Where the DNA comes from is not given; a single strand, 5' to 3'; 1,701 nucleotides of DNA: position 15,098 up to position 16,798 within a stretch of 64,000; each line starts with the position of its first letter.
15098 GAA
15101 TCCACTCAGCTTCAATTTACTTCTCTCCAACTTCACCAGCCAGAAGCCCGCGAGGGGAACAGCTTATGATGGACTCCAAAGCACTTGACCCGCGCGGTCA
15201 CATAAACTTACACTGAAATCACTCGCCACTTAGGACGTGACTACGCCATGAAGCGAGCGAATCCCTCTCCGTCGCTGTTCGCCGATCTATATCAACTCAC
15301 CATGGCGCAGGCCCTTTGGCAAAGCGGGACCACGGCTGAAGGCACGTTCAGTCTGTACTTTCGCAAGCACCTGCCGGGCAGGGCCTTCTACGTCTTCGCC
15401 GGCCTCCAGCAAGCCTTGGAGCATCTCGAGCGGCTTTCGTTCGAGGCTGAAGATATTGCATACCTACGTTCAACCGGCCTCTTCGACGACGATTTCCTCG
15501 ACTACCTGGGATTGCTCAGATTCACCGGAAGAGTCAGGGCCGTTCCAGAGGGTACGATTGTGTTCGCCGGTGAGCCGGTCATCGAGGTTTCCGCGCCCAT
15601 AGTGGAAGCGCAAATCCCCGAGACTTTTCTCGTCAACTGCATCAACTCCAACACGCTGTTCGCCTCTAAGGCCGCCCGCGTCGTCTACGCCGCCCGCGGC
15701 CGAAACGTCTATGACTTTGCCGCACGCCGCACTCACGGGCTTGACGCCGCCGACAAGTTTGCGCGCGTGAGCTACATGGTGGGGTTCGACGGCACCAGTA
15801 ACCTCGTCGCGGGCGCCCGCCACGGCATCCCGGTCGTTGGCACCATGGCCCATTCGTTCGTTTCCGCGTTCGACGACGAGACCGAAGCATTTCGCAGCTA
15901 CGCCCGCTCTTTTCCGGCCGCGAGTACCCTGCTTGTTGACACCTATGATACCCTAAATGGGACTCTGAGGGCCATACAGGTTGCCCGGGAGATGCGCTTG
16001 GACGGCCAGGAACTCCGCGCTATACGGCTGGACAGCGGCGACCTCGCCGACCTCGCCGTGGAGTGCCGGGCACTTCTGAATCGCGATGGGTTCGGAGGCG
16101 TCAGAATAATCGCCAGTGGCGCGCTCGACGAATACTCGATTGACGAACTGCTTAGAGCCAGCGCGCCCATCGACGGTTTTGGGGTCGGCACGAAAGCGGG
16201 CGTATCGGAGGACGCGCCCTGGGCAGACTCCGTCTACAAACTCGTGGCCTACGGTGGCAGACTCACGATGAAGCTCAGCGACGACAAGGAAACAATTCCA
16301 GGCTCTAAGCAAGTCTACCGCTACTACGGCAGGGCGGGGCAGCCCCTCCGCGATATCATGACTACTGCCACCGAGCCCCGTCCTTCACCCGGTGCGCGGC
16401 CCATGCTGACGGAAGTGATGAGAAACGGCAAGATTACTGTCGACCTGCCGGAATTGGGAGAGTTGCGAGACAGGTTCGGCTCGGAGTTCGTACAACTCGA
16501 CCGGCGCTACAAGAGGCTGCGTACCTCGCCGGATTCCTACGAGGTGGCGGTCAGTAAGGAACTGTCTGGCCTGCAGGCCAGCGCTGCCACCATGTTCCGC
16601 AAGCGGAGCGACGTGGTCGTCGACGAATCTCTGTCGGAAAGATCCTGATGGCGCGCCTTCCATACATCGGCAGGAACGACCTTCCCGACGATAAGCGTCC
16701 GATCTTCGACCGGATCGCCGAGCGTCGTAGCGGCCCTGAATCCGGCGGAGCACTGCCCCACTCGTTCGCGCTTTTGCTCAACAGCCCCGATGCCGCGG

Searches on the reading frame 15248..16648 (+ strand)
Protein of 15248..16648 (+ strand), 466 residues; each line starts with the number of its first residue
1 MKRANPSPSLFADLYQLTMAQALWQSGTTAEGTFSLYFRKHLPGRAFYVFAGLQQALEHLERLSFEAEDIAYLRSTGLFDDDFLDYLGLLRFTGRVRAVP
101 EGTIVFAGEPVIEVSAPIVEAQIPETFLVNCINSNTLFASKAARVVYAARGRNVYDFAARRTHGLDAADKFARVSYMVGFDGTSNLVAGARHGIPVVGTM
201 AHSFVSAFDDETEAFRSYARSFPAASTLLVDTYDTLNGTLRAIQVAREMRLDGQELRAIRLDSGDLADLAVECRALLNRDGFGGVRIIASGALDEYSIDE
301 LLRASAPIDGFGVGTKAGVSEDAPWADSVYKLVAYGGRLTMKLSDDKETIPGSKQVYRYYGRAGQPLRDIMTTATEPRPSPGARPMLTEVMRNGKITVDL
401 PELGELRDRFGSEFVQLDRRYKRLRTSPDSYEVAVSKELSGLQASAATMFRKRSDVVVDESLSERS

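Call 60: search_protein_families(library=pfam, proteins=[window:15248-16648:+], max_evalue=0.0001)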
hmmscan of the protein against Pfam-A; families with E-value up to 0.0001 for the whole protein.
window:15248-16648:+ (466 aa): 3 families
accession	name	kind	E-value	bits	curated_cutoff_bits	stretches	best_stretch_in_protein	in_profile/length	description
PF17767.7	NAPRTase_N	-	5.6e-35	120.8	32.6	1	10-133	1-125/125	Nicotinate phosphoribosyltransferase (NAPRTase) N-terminal domain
PF17956.6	NAPRTase_C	-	2.2e-14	54.3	23.3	1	383-441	52-109/111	Nicotinate phosphoribosyltransferase C-terminal domain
PF04095.22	NAPRTase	-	3.4e-10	40.5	20.8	1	154-316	3-177/239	Nicotinate phosphoribosyltransferase (NAPRTase) family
